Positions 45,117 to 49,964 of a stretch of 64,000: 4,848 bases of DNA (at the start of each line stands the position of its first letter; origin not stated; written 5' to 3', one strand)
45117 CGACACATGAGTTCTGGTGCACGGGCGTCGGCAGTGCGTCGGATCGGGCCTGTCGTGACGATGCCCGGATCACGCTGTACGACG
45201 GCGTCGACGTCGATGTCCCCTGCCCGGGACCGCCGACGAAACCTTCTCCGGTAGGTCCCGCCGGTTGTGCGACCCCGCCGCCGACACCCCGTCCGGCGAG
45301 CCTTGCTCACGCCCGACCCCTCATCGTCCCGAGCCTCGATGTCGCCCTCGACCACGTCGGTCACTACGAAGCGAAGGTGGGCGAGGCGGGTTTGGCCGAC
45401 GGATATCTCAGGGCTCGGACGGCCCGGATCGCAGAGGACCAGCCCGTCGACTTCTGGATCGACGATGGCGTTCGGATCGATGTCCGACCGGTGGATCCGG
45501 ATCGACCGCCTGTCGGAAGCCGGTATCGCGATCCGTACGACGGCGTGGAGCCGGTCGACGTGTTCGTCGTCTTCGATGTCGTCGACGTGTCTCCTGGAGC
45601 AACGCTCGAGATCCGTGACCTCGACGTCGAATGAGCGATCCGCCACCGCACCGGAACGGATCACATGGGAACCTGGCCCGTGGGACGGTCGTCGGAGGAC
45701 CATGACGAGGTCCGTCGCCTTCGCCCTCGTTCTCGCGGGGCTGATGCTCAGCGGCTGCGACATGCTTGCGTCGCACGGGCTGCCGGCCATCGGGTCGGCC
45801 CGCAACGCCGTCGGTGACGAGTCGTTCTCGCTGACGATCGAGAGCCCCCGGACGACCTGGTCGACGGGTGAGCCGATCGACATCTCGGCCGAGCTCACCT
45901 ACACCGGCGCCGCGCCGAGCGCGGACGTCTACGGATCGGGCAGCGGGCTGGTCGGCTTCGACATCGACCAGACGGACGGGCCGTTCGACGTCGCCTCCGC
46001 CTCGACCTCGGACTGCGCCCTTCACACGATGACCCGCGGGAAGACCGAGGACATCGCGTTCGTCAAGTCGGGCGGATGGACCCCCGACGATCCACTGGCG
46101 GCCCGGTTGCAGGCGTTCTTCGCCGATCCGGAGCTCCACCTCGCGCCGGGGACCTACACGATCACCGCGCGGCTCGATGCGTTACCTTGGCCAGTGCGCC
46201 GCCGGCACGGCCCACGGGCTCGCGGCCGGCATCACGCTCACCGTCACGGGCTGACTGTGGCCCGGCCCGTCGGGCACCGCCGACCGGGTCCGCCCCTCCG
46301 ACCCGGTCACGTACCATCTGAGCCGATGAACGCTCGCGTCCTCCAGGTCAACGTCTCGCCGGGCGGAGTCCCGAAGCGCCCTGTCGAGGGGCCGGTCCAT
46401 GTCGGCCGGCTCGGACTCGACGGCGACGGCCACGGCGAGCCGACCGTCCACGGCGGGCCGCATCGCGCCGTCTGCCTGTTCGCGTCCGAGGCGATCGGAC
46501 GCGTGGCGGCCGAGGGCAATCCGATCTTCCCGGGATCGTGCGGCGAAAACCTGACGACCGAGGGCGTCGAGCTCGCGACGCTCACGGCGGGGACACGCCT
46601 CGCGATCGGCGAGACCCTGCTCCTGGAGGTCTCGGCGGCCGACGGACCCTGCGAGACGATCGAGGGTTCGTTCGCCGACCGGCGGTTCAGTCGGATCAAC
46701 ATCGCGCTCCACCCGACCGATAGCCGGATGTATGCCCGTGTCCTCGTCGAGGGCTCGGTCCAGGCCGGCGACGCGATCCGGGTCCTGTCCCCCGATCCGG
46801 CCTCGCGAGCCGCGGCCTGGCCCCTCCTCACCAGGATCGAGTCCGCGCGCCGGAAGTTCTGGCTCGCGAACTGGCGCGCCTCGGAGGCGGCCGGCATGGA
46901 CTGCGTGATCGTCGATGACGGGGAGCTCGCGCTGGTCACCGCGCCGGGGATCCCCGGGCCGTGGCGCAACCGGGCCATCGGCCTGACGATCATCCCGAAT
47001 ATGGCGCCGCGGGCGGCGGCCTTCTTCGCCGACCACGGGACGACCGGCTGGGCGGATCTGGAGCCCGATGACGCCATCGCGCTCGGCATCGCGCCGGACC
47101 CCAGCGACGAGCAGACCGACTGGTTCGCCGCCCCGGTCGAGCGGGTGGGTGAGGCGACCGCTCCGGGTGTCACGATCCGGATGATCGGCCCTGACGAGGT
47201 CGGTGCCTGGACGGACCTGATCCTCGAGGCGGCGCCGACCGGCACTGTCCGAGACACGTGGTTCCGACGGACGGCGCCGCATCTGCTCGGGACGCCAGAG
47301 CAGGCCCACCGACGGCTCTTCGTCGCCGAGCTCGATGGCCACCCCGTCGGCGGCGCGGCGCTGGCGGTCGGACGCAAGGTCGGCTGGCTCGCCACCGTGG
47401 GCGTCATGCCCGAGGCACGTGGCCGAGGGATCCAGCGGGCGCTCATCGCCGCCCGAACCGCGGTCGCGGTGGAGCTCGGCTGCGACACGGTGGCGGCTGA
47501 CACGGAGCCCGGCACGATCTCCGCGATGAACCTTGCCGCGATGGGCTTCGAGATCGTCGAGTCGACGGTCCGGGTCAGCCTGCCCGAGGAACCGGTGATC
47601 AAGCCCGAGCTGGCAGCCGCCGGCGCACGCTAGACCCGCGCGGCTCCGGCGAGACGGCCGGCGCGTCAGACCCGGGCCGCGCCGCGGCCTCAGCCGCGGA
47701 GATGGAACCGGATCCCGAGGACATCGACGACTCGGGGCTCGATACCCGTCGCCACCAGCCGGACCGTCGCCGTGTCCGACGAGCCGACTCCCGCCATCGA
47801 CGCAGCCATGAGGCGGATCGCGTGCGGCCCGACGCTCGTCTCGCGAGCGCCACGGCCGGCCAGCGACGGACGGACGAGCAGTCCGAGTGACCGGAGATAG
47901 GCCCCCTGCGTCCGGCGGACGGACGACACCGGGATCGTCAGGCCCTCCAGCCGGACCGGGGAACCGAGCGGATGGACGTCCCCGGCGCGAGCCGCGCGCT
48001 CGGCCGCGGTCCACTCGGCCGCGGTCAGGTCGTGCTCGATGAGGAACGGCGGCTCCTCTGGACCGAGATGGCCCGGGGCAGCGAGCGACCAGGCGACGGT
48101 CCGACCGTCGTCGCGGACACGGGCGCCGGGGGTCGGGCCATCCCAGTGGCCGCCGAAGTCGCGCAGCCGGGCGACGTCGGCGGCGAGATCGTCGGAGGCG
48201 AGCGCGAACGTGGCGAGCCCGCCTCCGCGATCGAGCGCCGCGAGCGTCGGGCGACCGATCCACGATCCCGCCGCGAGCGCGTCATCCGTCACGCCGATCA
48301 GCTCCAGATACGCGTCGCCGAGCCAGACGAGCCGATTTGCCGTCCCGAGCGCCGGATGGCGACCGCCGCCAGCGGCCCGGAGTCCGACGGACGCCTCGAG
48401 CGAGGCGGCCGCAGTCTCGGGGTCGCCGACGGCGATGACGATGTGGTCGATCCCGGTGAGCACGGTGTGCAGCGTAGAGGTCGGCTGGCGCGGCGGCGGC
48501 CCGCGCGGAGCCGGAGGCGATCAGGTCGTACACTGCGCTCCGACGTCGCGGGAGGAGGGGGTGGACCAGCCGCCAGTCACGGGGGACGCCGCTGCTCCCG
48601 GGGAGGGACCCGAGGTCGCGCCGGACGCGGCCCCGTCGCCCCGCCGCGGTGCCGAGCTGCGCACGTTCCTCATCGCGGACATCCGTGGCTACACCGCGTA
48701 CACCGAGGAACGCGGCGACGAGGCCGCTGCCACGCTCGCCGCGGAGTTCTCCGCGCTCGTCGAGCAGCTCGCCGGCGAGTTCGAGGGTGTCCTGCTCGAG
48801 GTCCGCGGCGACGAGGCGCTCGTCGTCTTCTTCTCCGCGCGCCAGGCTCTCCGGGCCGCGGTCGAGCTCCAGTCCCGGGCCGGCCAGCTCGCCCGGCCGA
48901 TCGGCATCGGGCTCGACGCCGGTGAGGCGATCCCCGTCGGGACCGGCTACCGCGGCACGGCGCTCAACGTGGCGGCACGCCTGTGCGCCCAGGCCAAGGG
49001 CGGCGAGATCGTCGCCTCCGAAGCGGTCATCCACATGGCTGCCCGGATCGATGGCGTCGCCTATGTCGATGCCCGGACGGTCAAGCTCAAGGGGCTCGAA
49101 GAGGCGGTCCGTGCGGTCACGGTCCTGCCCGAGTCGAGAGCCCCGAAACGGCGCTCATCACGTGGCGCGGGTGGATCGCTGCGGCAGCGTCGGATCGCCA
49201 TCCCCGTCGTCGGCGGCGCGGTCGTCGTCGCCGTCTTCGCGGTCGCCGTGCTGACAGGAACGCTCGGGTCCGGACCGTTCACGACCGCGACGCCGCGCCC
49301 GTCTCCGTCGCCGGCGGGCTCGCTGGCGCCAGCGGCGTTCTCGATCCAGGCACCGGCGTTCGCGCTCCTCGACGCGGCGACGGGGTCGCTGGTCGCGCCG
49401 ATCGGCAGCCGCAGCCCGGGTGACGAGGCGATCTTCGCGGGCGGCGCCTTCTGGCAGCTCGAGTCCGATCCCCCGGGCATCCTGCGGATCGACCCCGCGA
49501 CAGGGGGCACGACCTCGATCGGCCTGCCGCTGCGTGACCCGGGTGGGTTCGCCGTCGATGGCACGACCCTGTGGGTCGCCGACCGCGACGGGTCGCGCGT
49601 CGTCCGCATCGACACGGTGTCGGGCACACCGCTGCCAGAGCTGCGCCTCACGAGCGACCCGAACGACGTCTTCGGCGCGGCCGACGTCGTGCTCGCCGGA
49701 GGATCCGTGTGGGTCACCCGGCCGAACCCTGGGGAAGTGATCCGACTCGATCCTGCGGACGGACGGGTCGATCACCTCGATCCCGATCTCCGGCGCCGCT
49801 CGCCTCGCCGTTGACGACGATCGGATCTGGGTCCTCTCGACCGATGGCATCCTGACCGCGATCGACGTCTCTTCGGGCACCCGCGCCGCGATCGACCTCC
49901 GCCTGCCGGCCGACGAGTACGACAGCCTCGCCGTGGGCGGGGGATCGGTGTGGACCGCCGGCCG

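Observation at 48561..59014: Tandem array of three (plus one remnant) receptor-type class III cyclases with extracytoplasmic beta-propeller + peptide/nickel-type solute-binding domains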

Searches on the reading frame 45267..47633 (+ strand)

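Call 17: search_protein_families(library=pfam, proteins=[window:45267-47633:+], max_evalue=0.001)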
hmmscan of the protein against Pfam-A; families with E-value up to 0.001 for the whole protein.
window:45267-47633:+ (788 aa): 4 families
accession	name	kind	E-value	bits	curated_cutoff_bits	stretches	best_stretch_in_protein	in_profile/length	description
PF03473.23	MOSC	-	7.8e-17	61.8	22.7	1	393-505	3-120/120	MOSC domain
PF00583.31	Acetyltransf_1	-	5e-12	46.5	20.7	1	678-761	29-116/116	Acetyltransferase (GNAT) family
PF13508.13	Acetyltransf_7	-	3.3e-06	27.8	27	1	682-742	3-65/84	Acetyltransferase (GNAT) domain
PF13480.13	Acetyltransf_6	-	1.1e-05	26.1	22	1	633-742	18-132/143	Acetyltransferase (GNAT) domain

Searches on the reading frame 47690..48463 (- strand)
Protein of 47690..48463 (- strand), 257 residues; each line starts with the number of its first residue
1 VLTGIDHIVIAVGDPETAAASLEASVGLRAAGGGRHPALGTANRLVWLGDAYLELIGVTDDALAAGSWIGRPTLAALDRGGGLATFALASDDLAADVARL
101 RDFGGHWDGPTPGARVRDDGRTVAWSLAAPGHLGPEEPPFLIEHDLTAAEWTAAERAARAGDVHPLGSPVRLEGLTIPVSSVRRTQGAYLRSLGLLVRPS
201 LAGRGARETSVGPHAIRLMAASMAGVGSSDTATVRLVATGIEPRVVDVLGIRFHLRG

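Call 17: search_protein_families(library=pfam, proteins=[window:47690-48463:-], max_evalue=0.001)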
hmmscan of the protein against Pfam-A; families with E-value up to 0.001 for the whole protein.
window:47690-48463:- (257 aa): 2 families
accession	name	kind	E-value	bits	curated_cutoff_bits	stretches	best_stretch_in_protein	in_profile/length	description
PF13468.12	Glyoxalase_3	-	1.7e-34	119.8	25.1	1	5-190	1-173/176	Glyoxalase-like domain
PF13669.12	Glyoxalase_4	-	4.2e-07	30.7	27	1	6-113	1-101/109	Glyoxalase/Bleomycin resistance protein/Dioxygenase superfamily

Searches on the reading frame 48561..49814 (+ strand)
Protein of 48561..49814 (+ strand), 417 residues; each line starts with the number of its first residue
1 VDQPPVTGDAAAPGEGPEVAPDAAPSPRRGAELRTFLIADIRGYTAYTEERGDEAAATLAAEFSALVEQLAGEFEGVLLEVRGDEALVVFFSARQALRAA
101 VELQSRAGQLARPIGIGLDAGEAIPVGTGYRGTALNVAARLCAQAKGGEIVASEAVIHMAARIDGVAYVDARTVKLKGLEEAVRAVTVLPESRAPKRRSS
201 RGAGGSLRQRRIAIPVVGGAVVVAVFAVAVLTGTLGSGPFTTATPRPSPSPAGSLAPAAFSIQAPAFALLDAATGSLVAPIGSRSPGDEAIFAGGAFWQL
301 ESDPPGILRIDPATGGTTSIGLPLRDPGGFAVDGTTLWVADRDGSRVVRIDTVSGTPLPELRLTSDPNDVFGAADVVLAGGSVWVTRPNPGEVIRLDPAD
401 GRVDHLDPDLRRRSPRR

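Call 4: search_protein_families(library=pfam, proteins=[window:48561-49814:+], max_evalue=0.1)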
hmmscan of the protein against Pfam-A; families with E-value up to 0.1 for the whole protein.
window:48561-49814:+ (417 aa): 3 families
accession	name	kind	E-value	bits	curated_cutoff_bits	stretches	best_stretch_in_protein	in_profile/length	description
PF21959.2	DUF6923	-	3.3e-07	30.8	27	1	328-406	92-167/234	Repeat of unknown function (DUF6923)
PF08450.18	SGL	-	0.011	15.8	26.3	1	329-405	140-218/246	SMP-30/Gluconolactonase/LRE-like region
PF01436.27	NHL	-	0.057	13.9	20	0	324-348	1-26/28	NHL repeat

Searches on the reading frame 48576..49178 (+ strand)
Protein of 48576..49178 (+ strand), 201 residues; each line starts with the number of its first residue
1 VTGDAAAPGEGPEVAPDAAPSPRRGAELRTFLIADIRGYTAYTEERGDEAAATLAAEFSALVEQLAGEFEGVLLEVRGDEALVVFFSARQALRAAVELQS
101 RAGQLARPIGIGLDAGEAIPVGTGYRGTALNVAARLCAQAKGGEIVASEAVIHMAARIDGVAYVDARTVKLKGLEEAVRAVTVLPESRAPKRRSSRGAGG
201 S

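Call 6: search_protein_families(library=pfam, proteins=[window:48576-49178:+], max_evalue=10)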
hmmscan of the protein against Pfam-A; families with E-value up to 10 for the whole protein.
seq(201 aa): 2 families
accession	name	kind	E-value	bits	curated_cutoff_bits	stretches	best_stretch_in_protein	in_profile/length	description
PF00211.25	Guanylate_cyc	-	0.091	12.8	21.9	1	127-173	127-172/183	Adenylate and Guanylate cyclase catalytic domain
PF24751.1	DUF7696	-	2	9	27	1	31-63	28-53/55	Family of unknown function (DUF7696)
